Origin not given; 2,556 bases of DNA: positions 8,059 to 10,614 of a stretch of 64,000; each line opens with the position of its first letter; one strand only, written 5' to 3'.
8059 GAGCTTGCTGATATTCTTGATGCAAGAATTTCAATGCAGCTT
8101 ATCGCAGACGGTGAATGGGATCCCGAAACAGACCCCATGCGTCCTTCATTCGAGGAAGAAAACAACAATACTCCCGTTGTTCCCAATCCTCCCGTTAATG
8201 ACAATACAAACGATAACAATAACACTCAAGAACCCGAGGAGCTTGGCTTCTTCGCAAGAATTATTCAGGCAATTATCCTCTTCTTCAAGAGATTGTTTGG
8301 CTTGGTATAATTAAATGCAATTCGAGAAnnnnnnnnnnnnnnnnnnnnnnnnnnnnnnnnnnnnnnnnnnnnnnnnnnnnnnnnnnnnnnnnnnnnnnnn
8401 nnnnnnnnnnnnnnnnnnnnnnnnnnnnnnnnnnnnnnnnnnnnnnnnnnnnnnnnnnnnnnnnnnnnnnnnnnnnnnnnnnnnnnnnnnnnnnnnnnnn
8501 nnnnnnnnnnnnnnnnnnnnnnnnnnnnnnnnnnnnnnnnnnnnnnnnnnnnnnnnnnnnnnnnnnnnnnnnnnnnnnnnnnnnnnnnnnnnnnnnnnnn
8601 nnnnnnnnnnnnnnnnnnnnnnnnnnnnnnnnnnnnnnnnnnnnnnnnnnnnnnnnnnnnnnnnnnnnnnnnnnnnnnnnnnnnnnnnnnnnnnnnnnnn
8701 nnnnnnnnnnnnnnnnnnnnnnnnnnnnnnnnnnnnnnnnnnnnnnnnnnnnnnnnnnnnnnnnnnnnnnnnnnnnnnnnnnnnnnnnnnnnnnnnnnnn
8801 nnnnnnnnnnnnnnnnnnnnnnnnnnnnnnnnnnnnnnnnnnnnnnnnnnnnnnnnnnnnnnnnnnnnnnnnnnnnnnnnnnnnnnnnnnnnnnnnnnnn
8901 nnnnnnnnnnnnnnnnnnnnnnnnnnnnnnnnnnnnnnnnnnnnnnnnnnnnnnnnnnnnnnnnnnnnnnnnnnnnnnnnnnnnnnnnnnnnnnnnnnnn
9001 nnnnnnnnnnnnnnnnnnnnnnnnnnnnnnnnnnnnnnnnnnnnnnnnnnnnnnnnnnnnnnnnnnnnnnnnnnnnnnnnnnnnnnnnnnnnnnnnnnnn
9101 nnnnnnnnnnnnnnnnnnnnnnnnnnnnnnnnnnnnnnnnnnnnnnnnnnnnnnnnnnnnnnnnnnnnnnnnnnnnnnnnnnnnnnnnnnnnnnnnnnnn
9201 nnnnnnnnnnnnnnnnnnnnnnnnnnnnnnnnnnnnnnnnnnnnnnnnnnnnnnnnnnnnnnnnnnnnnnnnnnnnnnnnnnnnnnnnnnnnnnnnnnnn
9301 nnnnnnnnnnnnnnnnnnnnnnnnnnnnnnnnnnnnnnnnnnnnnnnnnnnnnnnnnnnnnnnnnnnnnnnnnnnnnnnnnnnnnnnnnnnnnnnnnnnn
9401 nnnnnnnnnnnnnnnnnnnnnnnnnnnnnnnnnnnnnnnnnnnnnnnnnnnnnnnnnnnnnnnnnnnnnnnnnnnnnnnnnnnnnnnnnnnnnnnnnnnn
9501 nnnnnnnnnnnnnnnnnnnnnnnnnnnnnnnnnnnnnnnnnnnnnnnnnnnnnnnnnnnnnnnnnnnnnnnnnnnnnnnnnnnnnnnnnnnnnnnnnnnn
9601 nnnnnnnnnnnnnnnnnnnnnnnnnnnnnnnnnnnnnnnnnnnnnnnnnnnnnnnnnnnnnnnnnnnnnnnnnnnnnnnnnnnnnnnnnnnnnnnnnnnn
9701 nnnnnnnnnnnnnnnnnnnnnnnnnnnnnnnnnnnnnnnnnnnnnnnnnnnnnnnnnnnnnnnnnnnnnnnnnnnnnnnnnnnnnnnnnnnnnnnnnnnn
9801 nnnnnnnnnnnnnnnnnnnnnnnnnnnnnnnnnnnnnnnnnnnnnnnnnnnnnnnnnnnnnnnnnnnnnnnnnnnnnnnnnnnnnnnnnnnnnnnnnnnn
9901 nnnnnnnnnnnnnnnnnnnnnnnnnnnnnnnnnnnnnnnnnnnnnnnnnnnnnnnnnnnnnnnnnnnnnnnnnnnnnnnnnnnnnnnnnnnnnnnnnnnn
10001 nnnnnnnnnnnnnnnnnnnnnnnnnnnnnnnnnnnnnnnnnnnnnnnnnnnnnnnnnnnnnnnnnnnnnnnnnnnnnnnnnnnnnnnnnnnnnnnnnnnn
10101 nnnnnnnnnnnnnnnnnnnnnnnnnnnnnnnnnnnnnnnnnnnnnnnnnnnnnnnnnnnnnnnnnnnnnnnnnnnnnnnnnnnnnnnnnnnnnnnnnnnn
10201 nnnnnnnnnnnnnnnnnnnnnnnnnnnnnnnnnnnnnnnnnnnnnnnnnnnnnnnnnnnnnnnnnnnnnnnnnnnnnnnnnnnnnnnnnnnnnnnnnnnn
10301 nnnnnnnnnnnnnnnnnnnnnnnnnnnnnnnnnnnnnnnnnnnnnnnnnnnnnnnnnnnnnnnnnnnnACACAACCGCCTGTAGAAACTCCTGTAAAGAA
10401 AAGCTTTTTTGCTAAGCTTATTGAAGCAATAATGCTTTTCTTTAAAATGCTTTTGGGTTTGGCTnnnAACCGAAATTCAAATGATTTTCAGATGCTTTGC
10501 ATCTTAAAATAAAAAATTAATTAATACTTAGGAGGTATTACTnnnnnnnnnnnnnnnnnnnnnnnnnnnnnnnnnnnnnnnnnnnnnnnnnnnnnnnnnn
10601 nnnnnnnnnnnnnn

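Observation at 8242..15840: Shared C-terminal hydrophobic/amphipathic tail on three exported enzymes of the locus: possible unrecognised anchoring or sorting signal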

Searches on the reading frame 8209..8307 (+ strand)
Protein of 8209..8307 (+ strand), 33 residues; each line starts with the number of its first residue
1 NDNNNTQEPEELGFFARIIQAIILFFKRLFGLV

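Call 11: search_protein_families(library=ncbifam, proteins=[window:8209-8307:+], max_evalue=10)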
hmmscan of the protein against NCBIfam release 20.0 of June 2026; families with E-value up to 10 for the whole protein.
seq(33 aa): 0 families

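Call 12: search_protein_families(library=pfam, proteins=[window:8209-8307:+], max_evalue=10)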
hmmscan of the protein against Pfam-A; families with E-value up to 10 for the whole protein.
seq(33 aa): 1 family
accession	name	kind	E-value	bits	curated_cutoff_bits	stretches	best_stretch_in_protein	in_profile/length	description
PF10961.13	SelK_SelG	-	0.21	12.7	23.3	1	13-31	23-41/86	Selenoprotein SelK_SelG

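Call 34: search_protein_representatives(alignment_id=A3)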
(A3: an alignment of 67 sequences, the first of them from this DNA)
Query: 67 sequences, 25 profile positions. Proteins with E-value up to 0.001 (for the whole library): 71; up to 1e-10: 0; up to 1e-30: 0. The best 71 are listed.
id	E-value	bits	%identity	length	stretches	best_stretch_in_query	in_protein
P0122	8.2e-09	50.9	-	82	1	1-25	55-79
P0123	1.7e-08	49.9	-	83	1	2-25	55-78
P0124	1.5e-07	46.8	-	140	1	1-25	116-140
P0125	2.2e-07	46.4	-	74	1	2-25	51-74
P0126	2.3e-07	46.3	-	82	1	2-25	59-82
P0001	2.4e-07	46.2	-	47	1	1-25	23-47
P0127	3.1e-07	45.9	-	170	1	1-25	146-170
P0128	8.2e-07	44.5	-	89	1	2-25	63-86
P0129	1.4e-06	43.8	-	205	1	4-25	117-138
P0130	1.5e-06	43.7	-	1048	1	3-25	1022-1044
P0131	1.7e-06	43.5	-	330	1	2-25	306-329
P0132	1.8e-06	43.4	-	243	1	7-25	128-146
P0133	2.0e-06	43.3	-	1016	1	4-25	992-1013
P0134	2.3e-06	43.1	-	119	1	2-25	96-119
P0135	2.6e-06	42.9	-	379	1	7-25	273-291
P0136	2.9e-06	42.8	-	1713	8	14-25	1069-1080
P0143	4.2e-06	42.3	-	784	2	7-25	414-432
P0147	1.5e-05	40.5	-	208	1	3-25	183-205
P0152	3.8e-05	39.2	-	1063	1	4-25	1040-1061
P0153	4.0e-05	39.1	-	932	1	2-25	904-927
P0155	4.8e-05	38.9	-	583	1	3-25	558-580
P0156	5.1e-05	38.8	-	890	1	3-25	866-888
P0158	7.2e-05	38.3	-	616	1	3-25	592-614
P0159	7.4e-05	38.3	-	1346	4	8-22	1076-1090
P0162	9.4e-05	37.9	-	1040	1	5-25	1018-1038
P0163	1.3e-04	37.5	-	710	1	3-25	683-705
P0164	1.7e-04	37.1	-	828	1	4-25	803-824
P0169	2.3e-04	36.7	-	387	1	3-25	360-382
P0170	2.4e-04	36.6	-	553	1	5-25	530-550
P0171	2.5e-04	36.6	-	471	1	4-25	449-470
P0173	3.1e-04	36.3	-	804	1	3-25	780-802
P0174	3.1e-04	36.3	-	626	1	6-24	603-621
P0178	3.7e-04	36.1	-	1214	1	6-25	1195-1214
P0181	4.7e-04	35.7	-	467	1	6-25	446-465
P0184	5.4e-04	35.5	-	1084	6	7-22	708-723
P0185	5.6e-04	35.5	-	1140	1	7-25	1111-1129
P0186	5.7e-04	35.5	-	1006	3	9-24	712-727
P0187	6.1e-04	35.3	-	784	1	6-25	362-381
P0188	6.2e-04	35.3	-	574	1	6-25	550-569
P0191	7.9e-04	35.0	-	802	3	4-23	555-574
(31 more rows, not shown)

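Call 36: search_protein_families(library=pfam, proteins=[P0130, P0133, P0152, P0153, P0155, P0156, P0158, P0162, P0163, P0164], max_evalue=0.0001)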
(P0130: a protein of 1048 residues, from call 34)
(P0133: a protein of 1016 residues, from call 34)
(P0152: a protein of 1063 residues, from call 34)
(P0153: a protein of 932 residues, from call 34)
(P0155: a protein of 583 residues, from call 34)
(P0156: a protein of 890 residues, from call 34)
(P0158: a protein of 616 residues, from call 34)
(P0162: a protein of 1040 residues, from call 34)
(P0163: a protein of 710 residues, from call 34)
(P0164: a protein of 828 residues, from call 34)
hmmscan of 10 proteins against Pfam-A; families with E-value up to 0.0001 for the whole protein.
P0130 (1048 aa): 2 families
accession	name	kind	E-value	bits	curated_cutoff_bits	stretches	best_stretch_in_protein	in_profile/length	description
PF18283.7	CBM77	-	1.6e-29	102.9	25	1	726-835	4-108/108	Carbohydrate binding module 77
PF00544.25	Pectate_lyase_4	-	8.8e-23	81.5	24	1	251-438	30-211/211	Pectate lyase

P0133 (1016 aa): 1 family
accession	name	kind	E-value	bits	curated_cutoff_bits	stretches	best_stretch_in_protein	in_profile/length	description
PF22058.2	X25_BaPul_like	-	6.8e-10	39.3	27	1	198-265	16-83/87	Pullulanase X25 domain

P0152 (1063 aa): 1 family
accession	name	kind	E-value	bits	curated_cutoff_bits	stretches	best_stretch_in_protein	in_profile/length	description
PF22058.2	X25_BaPul_like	-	6.8e-07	29.7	27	1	225-296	17-82/87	Pullulanase X25 domain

P0153 (932 aa): 3 families
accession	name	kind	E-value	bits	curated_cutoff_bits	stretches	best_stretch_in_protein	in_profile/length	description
PF07581.17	Glug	-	1.1e-05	26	20.5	0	741-767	2-28/28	The GLUG motif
PF00149.33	Metallophos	-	3.1e-05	25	21.5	1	51-309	4-189/191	Calcineurin-like phosphoesterase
PF09479.16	Flg_new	-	7.4e-05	23.2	27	1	455-515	1-65/65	Listeria-Bacteroides repeat domain (List_Bact_rpt)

P0155 (583 aa): 0 families

P0156 (890 aa): 2 families
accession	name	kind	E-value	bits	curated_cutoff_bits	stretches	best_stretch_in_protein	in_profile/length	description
PF13385.13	Laminin_G_3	-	2.9e-17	63.7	27.6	1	98-255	6-150/151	Concanavalin A-like lectin/glucanases superfamily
PF00149.33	Metallophos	-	5e-16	60.1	21.5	1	340-563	3-190/191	Calcineurin-like phosphoesterase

P0158 (616 aa): 0 families

P0162 (1040 aa): 1 family
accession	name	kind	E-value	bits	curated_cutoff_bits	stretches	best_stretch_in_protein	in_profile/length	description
PF22058.2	X25_BaPul_like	-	7.4e-09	36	27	1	201-269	16-84/87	Pullulanase X25 domain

P0163 (710 aa): 0 families

P0164 (828 aa): 2 families
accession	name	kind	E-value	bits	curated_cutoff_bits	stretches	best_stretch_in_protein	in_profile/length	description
PF18283.7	CBM77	-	1.5e-34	119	25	1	591-701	1-108/108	Carbohydrate binding module 77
PF00544.25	Pectate_lyase_4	-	1.6e-24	87.1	24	1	231-393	34-211/211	Pectate lyase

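Call 37: search_protein_families(library=pfam, proteins=[P0169, P0170, P0171, P0173, P0174, P0178, P0181, P0185, P0188, P0147], max_evalue=0.0001)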
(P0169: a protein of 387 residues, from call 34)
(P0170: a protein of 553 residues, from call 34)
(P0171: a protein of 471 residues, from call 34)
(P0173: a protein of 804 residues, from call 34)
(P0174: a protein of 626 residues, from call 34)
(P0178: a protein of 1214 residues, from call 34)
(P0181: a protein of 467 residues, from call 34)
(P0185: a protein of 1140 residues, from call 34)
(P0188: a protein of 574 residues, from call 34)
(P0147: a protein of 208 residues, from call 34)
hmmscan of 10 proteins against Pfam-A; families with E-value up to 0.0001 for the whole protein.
P0169 (387 aa): 0 families

P0170 (553 aa): 1 family
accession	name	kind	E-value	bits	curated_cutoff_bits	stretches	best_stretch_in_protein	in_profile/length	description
PF09479.16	Flg_new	-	5.9e-09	36.4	27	1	397-459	1-65/65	Listeria-Bacteroides repeat domain (List_Bact_rpt)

P0171 (471 aa): 0 families

P0173 (804 aa): 0 families

P0174 (626 aa): 2 families
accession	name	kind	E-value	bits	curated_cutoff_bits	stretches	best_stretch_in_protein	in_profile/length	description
PF22058.2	X25_BaPul_like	-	2.4e-18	66.5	27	2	481-560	14-87/87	Pullulanase X25 domain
PF16738.10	CBM26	-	1e-05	26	28.1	1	35-110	1-69/70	Starch-binding module 26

P0178 (1214 aa): 3 families
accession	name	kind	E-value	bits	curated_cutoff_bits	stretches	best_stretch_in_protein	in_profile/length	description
PF01915.27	Glyco_hydro_3_C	-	4.2e-27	95.9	31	1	69-399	1-200/200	Glycosyl hydrolase family 3 C-terminal domain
PF00933.27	Glyco_hydro_3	-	7.3e-22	78.6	27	1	700-890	61-254/316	Glycosyl hydrolase family 3 N terminal domain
PF14310.12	Fn3-like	-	2.5e-10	40.8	25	1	465-543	1-70/71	Fibronectin type III-like domain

P0181 (467 aa): 5 families
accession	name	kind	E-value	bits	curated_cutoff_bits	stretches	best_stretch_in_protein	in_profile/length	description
PF16403.11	Bact_surface_Ig-like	-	4.6e-19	68.7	27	1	135-207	1-71/71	Bacterial surface protein, Ig-like domain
PF19077.6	Big_13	-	6.7e-12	46.2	27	1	322-398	19-100/102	Bacterial Ig-like domain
PF13750.12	Big_3_3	-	9.5e-09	35.5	27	0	277-343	12-79/157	Bacterial Ig-like domain (group 3)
PF02494.22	HYR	-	1.8e-07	31.8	21.7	0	129-207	2-81/81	HYR domain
PF09136.16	Glucodextran_B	-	3.4e-06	27.3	27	0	314-399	1-82/83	Glucodextranase, domain B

P0185 (1140 aa): 4 families
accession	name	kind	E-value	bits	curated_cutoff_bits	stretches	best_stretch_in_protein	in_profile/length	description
PF16990.11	CBM_35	-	6.6e-10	39.8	28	1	909-1026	2-107/121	Carbohydrate binding module (family 35)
PF17389.8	Bac_rhamnosid6H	-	8.3e-10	38.9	24.5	1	460-625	100-237/339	Bacterial alpha-L-rhamnosidase 6 hairpin glycosidase domain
PF22422.2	MGH1-like_GH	-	8.3e-06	26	27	1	517-723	145-356/356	Mannosylglycerate hydrolase MGH1-like glycoside hydrolase domain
PF18099.7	CBM_35_2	-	4.8e-05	23.8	23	0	54-147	2-97/112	Carbohydrate binding module (family 35)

P0188 (574 aa): 1 family
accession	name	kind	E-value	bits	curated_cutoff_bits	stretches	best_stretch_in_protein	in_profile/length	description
PF01522.26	Polysacc_deac_1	-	3.3e-07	30.7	23.1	1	45-171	5-116/124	Polysaccharide deacetylase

P0147 (208 aa): 1 family
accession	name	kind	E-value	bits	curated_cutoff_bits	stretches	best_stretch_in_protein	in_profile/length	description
PF18283.7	CBM77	-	2.2e-14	54.2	25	1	1-82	30-107/108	Carbohydrate binding module 77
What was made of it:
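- These hits sit on unrelated exported proteins: pectate lyase+CBM77, X25/CBM26, metallophosphoesterase, GH3, rhamnosidase-like+CBM35, polysaccharide deacetylase and Ig-like surface proteins (calls 36, 37). The same module sits on many carbohydrate-active enzymes of Clostridia (calls 36, 37).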

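Call 68: search_protein_families(library=pfam, proteins=[P0136, P0159, P0184, P0186, P0191, P0129, P0132, P0135, P0143, P0187], max_evalue=0.0001)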
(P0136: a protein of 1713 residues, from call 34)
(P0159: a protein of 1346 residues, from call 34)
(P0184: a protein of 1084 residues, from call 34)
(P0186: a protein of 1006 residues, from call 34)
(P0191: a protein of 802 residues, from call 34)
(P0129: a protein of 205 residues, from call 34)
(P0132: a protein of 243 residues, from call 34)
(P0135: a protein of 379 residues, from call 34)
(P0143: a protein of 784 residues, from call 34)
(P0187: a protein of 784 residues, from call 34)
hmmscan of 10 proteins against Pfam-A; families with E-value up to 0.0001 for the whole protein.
P0136 (1713 aa): 13 families
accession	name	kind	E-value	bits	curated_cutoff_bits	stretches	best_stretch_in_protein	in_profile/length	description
PF06757.18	Ins_allergen_rp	-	0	1419.7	23.2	8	689-861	1-173/174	Insect allergen related repeat, nitrile-specifier detoxification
PF06076.17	Orthopox_F14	-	1.6e-16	60.7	27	0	1227-1284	4-57/73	Orthopoxvirus F14 protein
PF01981.21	PTH2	-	4.2e-16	59.6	23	0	191-233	39-81/115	Peptidyl-tRNA hydrolase PTH2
PF06134.17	RhaA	-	2.6e-13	50.4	22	0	260-318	62-120/417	L-rhamnose isomerase (RhaA)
PF16874.11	Glyco_hydro_36C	-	4.6e-12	46.6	27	0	92-129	2-39/77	Glycosyl hydrolase family 36 C-terminal domain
PF09235.17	SAM_Ste50p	-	7.4e-12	45.8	21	0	194-230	4-40/75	Ste50p, sterile alpha motif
PF22652.1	DUF7006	-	9.4e-12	45.5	27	0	804-849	17-62/112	Family of unknown function (DUF7006)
PF18367.6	Rv2175c_C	-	4.4e-10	39.9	26.4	0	1264-1307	4-42/56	Rv2175c C-terminal domain of unknown function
PF09081.16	AMT4_dom_C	-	2.7e-08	34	27.6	0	212-238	7-33/64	Glucan 1,4-alpha-maltotetraohydrolase, domain C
PF21465.2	Cwp6_N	-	4.5e-07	30.3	27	0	78-118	30-70/108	Putative N-acetylmuramoyl-L-alanine amidase cwp6, N-terminal domain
PF10957.13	Spore_Cse60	-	8.6e-07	29.4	20.7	0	1107-1134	12-39/60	Sporulation protein Cse60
PF21934.1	Yop-YscD_ppl_3rd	-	4.5e-06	26.8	24.3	0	213-226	2-15/64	YscD/CdsD-like Bon-like domain 3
PF12084.13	DUF3561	-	7.1e-05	23.3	25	0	67-86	61-80/107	Protein of unknown function (DUF3561)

P0159 (1346 aa): 1 family
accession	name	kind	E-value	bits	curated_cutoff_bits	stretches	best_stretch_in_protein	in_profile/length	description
PF10145.14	PhageMin_Tail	-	3.4e-27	96.1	33.2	1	188-378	11-200/201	Phage-related minor tail protein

P0184 (1084 aa): 3 families
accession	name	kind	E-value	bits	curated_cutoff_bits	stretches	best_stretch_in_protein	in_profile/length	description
PF10145.14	PhageMin_Tail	-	8.2e-53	179.7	33.2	1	102-313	2-197/201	Phage-related minor tail protein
PF04513.17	Baculo_PEP_C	-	9.8e-10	39.1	38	0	775-867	35-126/140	Baculovirus polyhedron envelope protein, PEP, C terminus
PF03081.22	Exo70_C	-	2.5e-05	23.9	24.1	0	805-895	41-133/372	Exo70 exocyst complex subunit C-terminal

P0186 (1006 aa): 3 families
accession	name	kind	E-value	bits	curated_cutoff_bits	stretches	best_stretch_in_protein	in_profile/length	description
PF04513.17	Baculo_PEP_C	-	2e-14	54.3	38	1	779-884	19-123/140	Baculovirus polyhedron envelope protein, PEP, C terminus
PF20572.3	DUF6781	-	1.8e-05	25.1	27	0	724-826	113-211/213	Family of unknown function (DUF6781)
PF12699.13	phiKZ_IP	-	2.4e-05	24.1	27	1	707-745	93-131/387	phiKZ-like phage internal head proteins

P0191 (802 aa): 0 families

P0129 (205 aa): 3 families
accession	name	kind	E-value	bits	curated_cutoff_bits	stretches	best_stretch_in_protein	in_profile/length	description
PF04551.19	GcpE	-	1.9e-22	80.2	32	1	5-81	1-77/343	GcpE protein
PF12699.13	phiKZ_IP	-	2.7e-06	27.3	27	0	114-144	101-131/387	phiKZ-like phage internal head proteins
PF06207.16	DUF1002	-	3.3e-05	24.1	26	1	29-100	149-219/220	Protein of unknown function (DUF1002)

P0132 (243 aa): 1 family
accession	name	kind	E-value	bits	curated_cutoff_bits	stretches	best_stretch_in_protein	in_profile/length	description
PF06207.16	DUF1002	-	3.3e-20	73.1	26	1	2-108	115-219/220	Protein of unknown function (DUF1002)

P0135 (379 aa): 1 family
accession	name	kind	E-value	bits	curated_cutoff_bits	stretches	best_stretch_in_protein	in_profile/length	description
PF06207.16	DUF1002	-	6.5e-74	248.7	26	1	35-254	1-219/220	Protein of unknown function (DUF1002)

P0143 (784 aa): 0 families

P0187 (784 aa): 0 families
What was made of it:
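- Tape-measure proteins use similar repeats for helix packing (call 68).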

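Call 76: search_solved_structures(query=A3, max_evalue=10, show_alignments=3)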
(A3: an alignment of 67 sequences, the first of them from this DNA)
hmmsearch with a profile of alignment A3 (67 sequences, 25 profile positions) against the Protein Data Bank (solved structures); distinct sequences matched with E-value up to 10: 10.
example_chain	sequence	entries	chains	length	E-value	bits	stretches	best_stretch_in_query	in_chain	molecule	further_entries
7y28_A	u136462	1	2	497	0.64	12.8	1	11-20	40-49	Bifunctional glutamate/proline--tRNA ligase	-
7y1w_A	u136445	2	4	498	0.64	12.8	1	11-20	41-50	Bifunctional glutamate/proline--tRNA ligase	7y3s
7f98_A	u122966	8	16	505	0.66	12.8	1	11-20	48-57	Bifunctional glutamate/proline--tRNA ligase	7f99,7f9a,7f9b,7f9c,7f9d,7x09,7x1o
7osy_A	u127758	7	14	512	0.67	12.8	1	11-20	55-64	Bifunctional glutamate/proline--tRNA ligase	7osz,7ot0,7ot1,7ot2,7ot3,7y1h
7bbu_A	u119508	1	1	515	0.68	12.8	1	11-20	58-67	Bifunctional glutamate/proline--tRNA ligase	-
5vad_A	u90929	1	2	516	0.68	12.8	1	11-20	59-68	Bifunctional glutamate/proline--tRNA ligase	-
4hvc_A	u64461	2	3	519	0.69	12.8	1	11-20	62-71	Bifunctional glutamate/proline--tRNA ligase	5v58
8ytk_A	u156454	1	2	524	0.7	12.7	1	11-20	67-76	Bifunctional glutamate/proline--tRNA ligase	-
4k86_A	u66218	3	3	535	0.72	12.7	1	11-20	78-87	Proline--tRNA ligase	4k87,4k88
3ibv_A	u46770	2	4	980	5.5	9.9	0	4-15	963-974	Exportin-T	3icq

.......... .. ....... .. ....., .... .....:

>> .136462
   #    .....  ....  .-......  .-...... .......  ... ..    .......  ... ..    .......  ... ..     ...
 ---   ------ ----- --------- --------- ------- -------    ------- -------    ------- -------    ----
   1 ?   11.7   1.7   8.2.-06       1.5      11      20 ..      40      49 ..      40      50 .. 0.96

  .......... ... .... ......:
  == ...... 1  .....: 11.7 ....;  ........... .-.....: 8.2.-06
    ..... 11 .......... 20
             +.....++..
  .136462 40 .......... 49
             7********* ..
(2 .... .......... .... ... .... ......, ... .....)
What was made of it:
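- On Any curated Pfam / NCBIfam family covering the tail: The PDB profile search gave no significant hit (call 76).
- Tried and rejected: The PDB profile search gave only chance internal matches (call 76).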

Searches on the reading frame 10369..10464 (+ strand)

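Call 11: search_protein_families(library=ncbifam, proteins=[window:10369-10464:+], max_evalue=10)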
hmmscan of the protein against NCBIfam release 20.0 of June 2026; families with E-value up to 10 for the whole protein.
seq(32 aa): 0 families

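Call 12: search_protein_families(library=pfam, proteins=[window:10369-10464:+], max_evalue=10)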
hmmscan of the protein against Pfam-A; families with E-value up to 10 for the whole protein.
seq(32 aa): 1 family
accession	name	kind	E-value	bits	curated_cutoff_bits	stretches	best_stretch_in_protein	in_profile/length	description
PF10961.13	SelK_SelG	-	0.16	13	23.3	1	11-30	22-41/86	Selenoprotein SelK_SelG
